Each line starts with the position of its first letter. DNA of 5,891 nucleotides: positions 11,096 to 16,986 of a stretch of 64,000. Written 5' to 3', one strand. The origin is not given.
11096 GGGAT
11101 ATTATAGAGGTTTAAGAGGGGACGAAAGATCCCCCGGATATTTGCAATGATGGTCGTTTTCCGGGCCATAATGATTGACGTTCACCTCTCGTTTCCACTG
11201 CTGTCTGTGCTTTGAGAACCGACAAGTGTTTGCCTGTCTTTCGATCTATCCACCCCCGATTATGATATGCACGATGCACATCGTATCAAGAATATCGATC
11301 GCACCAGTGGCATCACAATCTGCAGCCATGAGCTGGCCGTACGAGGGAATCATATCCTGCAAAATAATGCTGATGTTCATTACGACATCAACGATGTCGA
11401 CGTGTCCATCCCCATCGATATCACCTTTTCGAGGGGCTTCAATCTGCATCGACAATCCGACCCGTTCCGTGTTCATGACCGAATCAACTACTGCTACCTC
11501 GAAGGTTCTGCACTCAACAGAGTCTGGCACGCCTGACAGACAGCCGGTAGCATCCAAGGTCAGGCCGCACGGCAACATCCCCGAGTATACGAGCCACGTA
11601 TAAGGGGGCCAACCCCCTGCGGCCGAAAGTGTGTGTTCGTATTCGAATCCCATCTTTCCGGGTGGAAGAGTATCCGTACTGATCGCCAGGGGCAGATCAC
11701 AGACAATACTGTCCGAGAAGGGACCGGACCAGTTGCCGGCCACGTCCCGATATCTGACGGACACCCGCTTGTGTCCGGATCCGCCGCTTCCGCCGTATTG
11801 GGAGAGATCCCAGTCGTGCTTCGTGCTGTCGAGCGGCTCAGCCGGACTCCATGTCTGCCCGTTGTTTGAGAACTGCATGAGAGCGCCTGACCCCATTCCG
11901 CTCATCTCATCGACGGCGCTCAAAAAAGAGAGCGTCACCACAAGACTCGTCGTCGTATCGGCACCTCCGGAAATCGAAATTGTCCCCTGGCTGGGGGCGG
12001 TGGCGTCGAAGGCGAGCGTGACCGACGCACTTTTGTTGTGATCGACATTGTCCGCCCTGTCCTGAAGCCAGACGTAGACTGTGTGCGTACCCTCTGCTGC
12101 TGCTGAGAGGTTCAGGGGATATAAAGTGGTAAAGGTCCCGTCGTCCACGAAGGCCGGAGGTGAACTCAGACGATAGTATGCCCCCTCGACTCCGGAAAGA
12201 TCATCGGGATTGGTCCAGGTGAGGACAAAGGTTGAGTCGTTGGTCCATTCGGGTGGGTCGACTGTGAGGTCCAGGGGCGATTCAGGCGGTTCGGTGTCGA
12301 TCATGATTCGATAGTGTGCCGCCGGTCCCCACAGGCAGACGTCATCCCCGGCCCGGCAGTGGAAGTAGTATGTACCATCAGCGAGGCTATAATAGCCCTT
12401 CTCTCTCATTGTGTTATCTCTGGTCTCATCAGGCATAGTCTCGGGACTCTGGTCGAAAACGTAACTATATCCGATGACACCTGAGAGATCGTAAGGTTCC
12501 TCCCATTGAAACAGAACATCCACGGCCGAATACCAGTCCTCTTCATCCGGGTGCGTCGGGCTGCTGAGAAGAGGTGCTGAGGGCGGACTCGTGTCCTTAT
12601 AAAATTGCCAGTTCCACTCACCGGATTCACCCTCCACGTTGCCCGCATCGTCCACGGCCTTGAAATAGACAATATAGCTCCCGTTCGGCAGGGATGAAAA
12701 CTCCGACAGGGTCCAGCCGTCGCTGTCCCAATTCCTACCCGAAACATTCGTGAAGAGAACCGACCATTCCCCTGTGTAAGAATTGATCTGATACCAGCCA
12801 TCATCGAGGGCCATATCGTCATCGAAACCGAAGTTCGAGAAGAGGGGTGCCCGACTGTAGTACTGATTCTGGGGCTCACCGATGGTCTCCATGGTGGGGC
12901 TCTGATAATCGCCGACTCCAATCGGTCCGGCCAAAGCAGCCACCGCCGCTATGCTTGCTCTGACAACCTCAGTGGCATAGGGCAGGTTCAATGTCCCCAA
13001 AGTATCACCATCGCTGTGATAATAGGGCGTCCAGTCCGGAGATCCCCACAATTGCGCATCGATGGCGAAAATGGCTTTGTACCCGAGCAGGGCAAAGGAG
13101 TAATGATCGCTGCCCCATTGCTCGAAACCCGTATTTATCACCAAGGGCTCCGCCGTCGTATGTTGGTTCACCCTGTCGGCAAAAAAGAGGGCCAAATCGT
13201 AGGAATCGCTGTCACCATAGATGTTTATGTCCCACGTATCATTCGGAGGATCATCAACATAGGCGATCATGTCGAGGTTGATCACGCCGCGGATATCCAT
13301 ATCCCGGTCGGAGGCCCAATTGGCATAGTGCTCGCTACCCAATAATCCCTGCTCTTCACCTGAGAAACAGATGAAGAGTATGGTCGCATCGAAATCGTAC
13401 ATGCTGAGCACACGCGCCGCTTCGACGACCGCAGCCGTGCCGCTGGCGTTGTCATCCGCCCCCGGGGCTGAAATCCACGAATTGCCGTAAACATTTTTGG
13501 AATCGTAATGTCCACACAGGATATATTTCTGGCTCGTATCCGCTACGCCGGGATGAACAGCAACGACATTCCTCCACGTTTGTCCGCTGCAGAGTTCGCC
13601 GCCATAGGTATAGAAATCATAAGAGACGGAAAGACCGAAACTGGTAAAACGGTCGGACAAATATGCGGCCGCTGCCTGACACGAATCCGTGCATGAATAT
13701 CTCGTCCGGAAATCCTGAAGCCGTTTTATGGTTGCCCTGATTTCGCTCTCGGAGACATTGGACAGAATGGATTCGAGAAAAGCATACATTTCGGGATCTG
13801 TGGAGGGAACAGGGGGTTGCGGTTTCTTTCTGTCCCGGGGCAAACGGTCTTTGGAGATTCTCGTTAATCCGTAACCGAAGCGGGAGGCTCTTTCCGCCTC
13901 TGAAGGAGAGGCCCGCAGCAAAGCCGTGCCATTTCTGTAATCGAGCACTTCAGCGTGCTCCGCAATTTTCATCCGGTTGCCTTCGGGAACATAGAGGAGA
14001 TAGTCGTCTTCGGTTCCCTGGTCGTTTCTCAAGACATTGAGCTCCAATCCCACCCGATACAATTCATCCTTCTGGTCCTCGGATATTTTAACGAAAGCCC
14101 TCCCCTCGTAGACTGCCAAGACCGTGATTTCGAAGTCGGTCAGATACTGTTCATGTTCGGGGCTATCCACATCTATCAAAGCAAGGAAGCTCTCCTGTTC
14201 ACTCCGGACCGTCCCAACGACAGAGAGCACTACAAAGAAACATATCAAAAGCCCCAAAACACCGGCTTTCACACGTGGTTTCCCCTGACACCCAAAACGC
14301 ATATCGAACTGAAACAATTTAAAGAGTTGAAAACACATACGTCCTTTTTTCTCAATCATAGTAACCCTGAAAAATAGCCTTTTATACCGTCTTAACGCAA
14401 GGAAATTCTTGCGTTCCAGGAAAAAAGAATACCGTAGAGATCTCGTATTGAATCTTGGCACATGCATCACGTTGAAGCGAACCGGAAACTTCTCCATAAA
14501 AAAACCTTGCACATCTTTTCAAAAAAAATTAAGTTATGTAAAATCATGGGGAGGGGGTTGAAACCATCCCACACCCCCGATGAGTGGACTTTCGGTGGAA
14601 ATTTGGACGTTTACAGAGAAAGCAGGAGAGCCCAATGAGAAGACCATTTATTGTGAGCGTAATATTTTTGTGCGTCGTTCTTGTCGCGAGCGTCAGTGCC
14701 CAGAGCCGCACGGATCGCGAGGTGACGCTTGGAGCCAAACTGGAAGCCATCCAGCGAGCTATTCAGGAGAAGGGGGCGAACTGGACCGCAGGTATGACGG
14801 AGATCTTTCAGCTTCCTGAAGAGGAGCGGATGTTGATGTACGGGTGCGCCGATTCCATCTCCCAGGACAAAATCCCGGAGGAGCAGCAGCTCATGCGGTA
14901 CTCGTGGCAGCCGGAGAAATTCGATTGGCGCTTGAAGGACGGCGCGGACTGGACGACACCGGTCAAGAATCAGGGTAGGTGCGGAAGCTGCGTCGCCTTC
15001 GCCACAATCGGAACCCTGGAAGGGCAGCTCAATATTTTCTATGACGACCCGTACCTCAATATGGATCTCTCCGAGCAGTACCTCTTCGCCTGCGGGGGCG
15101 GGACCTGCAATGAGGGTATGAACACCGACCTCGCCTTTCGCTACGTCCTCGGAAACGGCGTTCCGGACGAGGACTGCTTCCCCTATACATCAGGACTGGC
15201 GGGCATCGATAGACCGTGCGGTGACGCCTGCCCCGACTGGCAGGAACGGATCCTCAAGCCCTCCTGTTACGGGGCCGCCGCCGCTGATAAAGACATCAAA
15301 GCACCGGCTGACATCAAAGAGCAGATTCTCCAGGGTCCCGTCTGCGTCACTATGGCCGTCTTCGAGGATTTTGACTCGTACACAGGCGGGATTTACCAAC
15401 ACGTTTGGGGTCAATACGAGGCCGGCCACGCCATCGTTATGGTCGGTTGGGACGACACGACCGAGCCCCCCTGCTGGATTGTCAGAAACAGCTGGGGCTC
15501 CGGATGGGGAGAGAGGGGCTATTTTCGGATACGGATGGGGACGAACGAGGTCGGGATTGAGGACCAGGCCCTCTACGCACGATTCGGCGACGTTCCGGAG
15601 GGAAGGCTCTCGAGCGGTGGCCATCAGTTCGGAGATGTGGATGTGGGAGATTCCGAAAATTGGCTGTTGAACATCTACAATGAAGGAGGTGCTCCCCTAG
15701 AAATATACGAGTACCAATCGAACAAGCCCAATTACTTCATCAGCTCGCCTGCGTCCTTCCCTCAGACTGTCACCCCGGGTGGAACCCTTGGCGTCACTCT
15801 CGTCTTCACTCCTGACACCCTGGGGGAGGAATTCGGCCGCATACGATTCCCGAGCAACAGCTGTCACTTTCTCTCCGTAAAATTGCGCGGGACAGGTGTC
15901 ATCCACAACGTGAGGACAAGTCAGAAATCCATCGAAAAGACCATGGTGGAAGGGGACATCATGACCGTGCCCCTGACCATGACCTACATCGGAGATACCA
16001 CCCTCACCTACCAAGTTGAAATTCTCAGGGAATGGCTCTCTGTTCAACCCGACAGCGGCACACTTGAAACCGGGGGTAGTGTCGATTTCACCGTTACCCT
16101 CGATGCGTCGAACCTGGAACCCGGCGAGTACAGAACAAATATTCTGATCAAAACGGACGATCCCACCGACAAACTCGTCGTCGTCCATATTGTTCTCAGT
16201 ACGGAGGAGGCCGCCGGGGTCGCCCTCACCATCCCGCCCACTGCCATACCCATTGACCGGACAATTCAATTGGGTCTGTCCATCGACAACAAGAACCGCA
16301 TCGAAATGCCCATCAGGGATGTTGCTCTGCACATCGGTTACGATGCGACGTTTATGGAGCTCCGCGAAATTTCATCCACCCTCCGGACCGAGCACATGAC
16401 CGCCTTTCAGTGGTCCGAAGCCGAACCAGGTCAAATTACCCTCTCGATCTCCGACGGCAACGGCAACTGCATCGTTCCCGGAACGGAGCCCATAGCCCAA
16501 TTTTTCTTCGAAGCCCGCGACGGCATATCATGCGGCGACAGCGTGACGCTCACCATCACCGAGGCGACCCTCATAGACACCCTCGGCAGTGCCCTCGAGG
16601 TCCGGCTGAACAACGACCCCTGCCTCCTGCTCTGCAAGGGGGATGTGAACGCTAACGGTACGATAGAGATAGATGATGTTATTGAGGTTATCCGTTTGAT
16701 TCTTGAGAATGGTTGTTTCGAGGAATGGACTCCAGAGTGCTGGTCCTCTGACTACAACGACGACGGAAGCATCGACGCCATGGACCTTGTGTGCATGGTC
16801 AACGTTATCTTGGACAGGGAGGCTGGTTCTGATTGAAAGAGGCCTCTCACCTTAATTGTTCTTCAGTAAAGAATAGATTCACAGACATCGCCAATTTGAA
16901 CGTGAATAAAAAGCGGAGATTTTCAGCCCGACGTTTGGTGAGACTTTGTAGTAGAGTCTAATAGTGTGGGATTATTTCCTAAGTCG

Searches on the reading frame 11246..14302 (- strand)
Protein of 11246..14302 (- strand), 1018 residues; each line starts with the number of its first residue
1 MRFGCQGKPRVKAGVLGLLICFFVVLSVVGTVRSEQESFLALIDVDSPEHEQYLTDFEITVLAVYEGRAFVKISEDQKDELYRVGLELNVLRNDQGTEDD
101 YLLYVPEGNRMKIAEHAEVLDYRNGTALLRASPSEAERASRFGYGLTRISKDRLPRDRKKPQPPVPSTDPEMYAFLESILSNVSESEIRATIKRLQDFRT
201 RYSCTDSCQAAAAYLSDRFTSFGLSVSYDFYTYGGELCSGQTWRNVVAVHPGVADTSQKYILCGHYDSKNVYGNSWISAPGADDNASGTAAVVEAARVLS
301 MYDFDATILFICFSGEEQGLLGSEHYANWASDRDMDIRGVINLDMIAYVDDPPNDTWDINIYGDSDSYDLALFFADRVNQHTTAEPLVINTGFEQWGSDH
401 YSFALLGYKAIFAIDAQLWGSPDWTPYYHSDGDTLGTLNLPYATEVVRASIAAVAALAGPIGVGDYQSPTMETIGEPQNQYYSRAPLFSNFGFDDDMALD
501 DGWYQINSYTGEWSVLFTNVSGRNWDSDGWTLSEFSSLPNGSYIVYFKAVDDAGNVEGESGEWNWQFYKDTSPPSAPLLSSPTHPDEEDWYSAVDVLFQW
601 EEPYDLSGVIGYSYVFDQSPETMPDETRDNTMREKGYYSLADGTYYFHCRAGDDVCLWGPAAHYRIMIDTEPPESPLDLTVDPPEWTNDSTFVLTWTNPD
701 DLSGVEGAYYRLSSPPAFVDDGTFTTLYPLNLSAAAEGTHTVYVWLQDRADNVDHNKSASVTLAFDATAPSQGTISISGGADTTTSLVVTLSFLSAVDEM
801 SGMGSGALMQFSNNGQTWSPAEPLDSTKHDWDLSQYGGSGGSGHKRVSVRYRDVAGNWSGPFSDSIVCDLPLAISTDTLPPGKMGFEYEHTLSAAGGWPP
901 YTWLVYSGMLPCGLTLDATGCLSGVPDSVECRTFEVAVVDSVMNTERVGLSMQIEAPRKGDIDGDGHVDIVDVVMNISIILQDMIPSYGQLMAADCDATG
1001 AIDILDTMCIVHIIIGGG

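Call 8: search_protein_families(library=pfam, max_evalue=0.01, proteins=[window:11246-14302:-])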
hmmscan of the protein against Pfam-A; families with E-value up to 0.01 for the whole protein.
window:11246-14302:- (1018 aa): 5 families
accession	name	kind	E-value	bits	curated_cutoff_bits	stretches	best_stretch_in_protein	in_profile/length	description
PF04389.22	Peptidase_M28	-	1e-32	113.9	21.3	1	245-449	1-188/193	Peptidase family M28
PF19077.6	Big_13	-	7.3e-07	30.1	27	0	526-560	59-94/102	Bacterial Ig-like domain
PF05345.18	He_PIG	-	1.7e-05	25.6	24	1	890-939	21-80/96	Putative Ig domain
PF01546.33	Peptidase_M20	-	3.2e-05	24.4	24.6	1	266-342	19-94/206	Peptidase family M20/M25/M40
PF00404.24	Dockerin_1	-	0.00023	21.7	22.9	1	959-1010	1-52/57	Dockerin type I domain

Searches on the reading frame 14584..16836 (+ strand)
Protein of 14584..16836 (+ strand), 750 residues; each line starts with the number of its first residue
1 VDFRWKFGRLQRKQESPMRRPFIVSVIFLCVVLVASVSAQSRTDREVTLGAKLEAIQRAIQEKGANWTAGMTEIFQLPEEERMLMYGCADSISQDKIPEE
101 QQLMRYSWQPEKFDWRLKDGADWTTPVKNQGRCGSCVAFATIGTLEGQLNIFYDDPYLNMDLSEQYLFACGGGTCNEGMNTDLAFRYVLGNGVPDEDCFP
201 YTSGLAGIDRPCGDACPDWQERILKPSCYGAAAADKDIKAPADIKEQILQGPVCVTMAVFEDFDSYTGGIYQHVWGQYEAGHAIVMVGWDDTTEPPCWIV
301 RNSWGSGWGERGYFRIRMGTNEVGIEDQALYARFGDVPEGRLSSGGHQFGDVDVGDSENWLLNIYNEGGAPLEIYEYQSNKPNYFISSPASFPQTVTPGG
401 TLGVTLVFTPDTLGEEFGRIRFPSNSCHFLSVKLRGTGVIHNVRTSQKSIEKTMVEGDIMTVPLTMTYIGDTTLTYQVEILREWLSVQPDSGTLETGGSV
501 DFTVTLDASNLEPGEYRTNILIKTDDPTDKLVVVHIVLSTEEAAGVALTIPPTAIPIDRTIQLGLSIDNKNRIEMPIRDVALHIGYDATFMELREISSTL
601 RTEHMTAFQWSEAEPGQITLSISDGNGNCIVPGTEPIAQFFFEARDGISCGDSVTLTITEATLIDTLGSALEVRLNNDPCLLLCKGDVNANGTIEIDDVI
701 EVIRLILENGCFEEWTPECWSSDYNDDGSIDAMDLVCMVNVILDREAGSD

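Call 8: search_protein_families(library=pfam, max_evalue=0.01, proteins=[window:14584-16836:+])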
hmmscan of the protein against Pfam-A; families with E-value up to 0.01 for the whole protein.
window:14584-16836:+ (750 aa): 9 families
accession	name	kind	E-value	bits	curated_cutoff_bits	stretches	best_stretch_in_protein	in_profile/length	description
PF00112.29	Peptidase_C1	-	1.9e-49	169.2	20.7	1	110-332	2-219/220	Papain family cysteine protease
PF22544.2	HYDIN_VesB_CFA65-like_Ig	-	3.4e-11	43.7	25.5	1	459-534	20-95/100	HYDIN/CFA65/VesB-like, Ig-like domain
PF19190.6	BACON_2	-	1.2e-08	35.2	25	1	446-520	5-79/94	Viral BACON domain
PF15780.11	ASH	-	2e-06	28.3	27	1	348-426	15-92/98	Abnormal spindle-like microcephaly-assoc'd, ASPM-SPD-2-Hydin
PF00404.24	Dockerin_1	-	8.7e-06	26.3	22.9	0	722-743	2-23/57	Dockerin type I domain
PF03051.21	Peptidase_C1_2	-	0.0004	19.8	22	1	279-315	358-396/438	Peptidase C1-like family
PF24507.1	Ig_CFAP65_4th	-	0.00083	20.2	27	0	470-527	8-67/76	CFAP65, fourth Ig-like domain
PF00635.32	Motile_Sperm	-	0.0028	17.9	25.9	1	461-540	21-91/109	MSP (Major sperm protein) domain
PF12371.14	TMEM131_like_N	-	0.0096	16.6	28.8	0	349-420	10-80/84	Transmembrane protein 131-like N-terminal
